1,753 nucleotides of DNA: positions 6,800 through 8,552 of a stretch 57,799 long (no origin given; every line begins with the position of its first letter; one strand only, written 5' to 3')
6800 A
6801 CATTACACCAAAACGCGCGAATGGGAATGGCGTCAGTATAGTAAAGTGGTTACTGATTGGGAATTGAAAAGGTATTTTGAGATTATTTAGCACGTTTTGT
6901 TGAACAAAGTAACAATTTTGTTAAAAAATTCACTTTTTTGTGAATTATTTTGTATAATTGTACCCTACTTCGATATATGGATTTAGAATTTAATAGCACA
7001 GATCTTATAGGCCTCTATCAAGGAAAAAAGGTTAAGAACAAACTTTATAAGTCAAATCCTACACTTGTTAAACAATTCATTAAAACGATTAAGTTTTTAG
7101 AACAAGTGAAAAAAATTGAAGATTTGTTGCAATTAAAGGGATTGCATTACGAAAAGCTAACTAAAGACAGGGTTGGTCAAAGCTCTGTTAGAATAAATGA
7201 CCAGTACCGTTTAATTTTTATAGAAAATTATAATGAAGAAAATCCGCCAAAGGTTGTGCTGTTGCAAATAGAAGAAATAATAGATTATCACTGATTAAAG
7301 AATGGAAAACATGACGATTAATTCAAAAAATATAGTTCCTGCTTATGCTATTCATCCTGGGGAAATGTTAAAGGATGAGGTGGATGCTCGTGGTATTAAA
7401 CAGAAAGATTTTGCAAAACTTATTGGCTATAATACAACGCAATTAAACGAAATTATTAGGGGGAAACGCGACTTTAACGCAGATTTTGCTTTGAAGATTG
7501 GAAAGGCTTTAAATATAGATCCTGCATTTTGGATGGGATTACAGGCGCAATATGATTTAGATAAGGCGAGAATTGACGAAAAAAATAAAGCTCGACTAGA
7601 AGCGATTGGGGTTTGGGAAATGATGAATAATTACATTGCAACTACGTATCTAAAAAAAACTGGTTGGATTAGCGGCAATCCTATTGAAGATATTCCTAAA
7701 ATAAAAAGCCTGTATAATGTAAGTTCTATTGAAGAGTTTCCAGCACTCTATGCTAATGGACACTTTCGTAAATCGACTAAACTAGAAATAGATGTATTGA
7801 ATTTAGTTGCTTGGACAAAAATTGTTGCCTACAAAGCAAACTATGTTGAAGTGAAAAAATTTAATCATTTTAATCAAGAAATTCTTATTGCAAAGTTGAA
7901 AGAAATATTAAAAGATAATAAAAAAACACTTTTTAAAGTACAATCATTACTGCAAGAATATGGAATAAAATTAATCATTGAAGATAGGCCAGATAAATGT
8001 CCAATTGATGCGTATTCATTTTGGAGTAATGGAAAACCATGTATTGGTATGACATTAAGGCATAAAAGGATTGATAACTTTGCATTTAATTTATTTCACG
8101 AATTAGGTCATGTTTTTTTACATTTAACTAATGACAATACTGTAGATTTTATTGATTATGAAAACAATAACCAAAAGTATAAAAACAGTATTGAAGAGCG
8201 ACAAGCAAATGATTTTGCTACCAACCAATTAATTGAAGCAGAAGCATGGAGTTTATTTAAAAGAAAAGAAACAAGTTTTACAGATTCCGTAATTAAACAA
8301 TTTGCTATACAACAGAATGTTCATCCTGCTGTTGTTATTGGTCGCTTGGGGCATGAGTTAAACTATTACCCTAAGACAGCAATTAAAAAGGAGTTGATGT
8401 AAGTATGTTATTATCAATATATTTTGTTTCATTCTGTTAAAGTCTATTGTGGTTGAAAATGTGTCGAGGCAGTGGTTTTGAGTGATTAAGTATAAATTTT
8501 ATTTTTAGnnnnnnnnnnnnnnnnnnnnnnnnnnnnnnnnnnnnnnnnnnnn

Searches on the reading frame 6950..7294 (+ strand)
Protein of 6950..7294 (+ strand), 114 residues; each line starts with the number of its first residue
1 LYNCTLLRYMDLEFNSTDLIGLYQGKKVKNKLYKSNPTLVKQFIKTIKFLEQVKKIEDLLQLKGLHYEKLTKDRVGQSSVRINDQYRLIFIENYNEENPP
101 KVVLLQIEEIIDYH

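Call 3: search_protein_families(library=pfam, proteins=[window:6950-7294:+], max_evalue=1)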
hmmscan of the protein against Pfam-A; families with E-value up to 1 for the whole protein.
window:6950-7294:+ (114 aa): 3 families
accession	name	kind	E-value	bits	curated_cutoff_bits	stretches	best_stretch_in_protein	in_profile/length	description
PF05015.19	HigB-like_toxin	-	4.3e-06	27.5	27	1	19-91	8-77/91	RelE-like toxin of type II toxin-antitoxin system HigB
PF02765.23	POT1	-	0.0061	16.8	29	1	5-100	36-115/140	Telomeric single stranded DNA binding POT1/CDC13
PF24732.2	ParE_like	-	0.045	14.2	24.4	1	64-95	22-52/67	ParE-like toxin domain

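Call 4: search_protein_families(library=padloc, proteins=[window:6950-7294:+], max_evalue=1)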
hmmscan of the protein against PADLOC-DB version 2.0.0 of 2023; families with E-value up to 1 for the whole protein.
window:6950-7294:+ (114 aa): 0 families

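Call 5: search_protein_families(library=ncbifam, proteins=[window:6950-7294:+], max_evalue=1)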
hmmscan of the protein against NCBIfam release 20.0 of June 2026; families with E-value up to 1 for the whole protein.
window:6950-7294:+ (114 aa): 1 family
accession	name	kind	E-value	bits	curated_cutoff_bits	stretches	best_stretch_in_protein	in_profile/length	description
TIGR02116.1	toxin_Txe_YoeB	equivalog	0.002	18.3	51.8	1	66-91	40-65/80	Txe/YoeB family addiction module toxin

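Call 21: search_protein_families(library=phrogs, proteins=[window:6950-7294:+], max_evalue=0.1)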
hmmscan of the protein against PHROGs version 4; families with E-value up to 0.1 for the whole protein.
window:6950-7294:+ (114 aa): 3 families
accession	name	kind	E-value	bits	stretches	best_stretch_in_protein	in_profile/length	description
phrog_3066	-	moron, auxiliary metabolic gene and host takeover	4.8e-11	43.7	1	14-114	5-92/94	toxin of TA system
phrog_1213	-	moron, auxiliary metabolic gene and host takeover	0.00013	23.5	1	23-90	6-66/88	RelE-like toxin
phrog_33335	-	unknown function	0.087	14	0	34-95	25-85/178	-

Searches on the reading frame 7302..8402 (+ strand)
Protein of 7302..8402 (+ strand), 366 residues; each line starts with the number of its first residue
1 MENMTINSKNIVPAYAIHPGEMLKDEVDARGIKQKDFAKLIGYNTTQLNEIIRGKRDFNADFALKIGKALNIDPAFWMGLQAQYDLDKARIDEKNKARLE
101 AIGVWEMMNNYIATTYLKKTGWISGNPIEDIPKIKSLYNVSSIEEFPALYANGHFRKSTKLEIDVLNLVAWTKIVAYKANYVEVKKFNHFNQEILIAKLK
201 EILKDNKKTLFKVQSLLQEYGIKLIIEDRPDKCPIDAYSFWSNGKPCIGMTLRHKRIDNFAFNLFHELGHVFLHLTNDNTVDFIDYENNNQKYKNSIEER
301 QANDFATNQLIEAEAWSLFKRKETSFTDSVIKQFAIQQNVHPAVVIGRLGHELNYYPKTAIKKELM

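Call 3: search_protein_families(library=pfam, proteins=[window:7302-8402:+], max_evalue=1)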
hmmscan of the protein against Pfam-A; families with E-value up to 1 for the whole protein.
window:7302-8402:+ (366 aa): 7 families
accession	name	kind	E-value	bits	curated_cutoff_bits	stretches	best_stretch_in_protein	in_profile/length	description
PF01381.28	HTH_3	-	1.1e-08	35.4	23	1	24-76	2-54/55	Helix-turn-helix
PF06114.19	Peptidase_M78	-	8.8e-07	29.2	22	1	220-315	4-91/123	IrrE N-terminal-like domain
PF13443.12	HTH_26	-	5.8e-05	23.7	22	1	28-75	7-55/63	Cro/C1-type HTH DNA-binding domain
PF12844.13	HTH_19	-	8.8e-05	22.8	30.2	1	28-74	9-55/64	Helix-turn-helix domain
PF13560.12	HTH_31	-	0.009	16.7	27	1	20-75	3-59/64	Helix-turn-helix domain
PF13744.12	HTH_37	-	0.09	13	27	1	22-55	22-55/80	Helix-turn-helix domain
PF06014.16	YqgQ-like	-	0.11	13.1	25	1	208-229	2-23/61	YqgQ-like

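Call 4: search_protein_families(library=padloc, proteins=[window:7302-8402:+], max_evalue=1)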
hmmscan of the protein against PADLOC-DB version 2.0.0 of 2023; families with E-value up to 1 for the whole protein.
window:7302-8402:+ (366 aa): 22 families
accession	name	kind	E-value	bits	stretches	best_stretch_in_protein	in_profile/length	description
PDLC03982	PD-Lambda-2_B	-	3.2e-42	143.2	1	12-357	53-381/402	-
PDLC03954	RmrA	-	4.3e-12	43.6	2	213-313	162-254/380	-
PDLC03947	RmrA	-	1.1e-10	38.9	1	212-315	161-256/383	-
PDLC03945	RmrA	-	1.8e-10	38.5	1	194-315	146-255/394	-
PDLC03950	RmrA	-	3.3e-10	37.5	2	215-327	153-255/369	-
PDLC03948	RmrA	-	3.3e-10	37.4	2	198-316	145-256/397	-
PDLC03952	RmrA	-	5.7e-10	36.6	1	233-316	193-269/395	-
PDLC03949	RmrA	-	1.8e-09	34.9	1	216-316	147-231/363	-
PDLC03946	RmrA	-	2.5e-09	34.3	1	197-314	129-231/357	-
PDLC04141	capP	-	1.3e-06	26.1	1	211-321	22-123/242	capP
PDLC03953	RmrA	-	1.5e-05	22.4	2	256-290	204-235/373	-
PDLC03951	RmrA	-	1.9e-05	21.8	1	235-317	178-253/400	-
PDLC02926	HTH_VI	-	2e-05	22.7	1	28-96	11-77/92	-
PDLC03944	RmrA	-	3.4e-05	21.1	1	172-316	102-248/384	-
PDLC04775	PDC-M69A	-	8.9e-05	21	1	20-73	9-62/113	-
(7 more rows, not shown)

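Call 5: search_protein_families(library=ncbifam, proteins=[window:7302-8402:+], max_evalue=1)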
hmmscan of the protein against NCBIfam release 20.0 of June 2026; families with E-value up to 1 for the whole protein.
window:7302-8402:+ (366 aa): 5 families
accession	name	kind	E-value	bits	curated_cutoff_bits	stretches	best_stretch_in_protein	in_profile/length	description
TIGR02607.1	antidote_HigA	equivalog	9.9e-17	60.6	47.7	1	16-90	4-79/81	HigA family addiction module antitoxin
NF052239.1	antitox_spr1629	equivalog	1e-09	38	335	1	195-313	147-253/377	spr1629 family repressor/antitoxin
TIGR04111.1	BcepMu_gp16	hypoth_equivalog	0.0079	16.1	34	1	23-56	5-38/55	phage-associated protein, BcepMu gp16 family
NF041951.1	phage_RstR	subfamily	0.084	13.1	80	1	23-73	7-57/108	RstR family transcriptional repressor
TIGR03070.1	couple_hipB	subfamily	0.12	12.3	71.65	1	22-72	6-56/58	type II toxin-antitoxin system Y4mF family antitoxin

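Call 21: search_protein_families(library=phrogs, proteins=[window:7302-8402:+], max_evalue=0.1)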
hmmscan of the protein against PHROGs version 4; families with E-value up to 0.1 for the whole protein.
window:7302-8402:+ (366 aa): 19 families
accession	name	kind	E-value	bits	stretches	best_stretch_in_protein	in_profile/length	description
phrog_2439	-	transcription regulation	4.1e-28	99.3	1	18-349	7-277/367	transcriptional regulator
phrog_1381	-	moron, auxiliary metabolic gene and host takeover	1.1e-16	62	1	15-106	9-101/264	plasmid antitoxin with HTH domain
phrog_87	-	other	1.3e-11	45.6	1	193-321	23-138/227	metallo-protease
phrog_8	-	transcription regulation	1.8e-08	35.2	1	20-290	78-299/346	transcriptional regulator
phrog_18577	-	unknown function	4.8e-08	33.6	1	154-322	77-246/332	-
phrog_2967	-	transcription regulation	1.3e-07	32.4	1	21-93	13-85/225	transcriptional regulator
phrog_3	-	transcription regulation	2.5e-07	31.8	1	16-106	86-179/430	transcriptional repressor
phrog_1914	-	unknown function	4.4e-07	30.8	1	198-311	31-142/222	-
phrog_1373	-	transcription regulation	1.7e-05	25.9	1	20-76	65-121/166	transcriptional regulator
phrog_1516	-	unknown function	1.9e-05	25.4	1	260-328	87-157/227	-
phrog_4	-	transcription regulation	0.00026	21.1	1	20-81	138-195/400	transcriptional repressor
phrog_1468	-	transcription regulation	0.00083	19.9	1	30-73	19-61/67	transcriptional repressor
phrog_925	-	DNA, RNA and nucleotide metabolism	0.00097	19.9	1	21-57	7-43/67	HTH DNA binding protein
phrog_2191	-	unknown function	0.0065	17.6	0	18-38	22-42/54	-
phrog_2339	-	DNA, RNA and nucleotide metabolism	0.018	16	1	23-71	30-79/98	HTH DNA binding protein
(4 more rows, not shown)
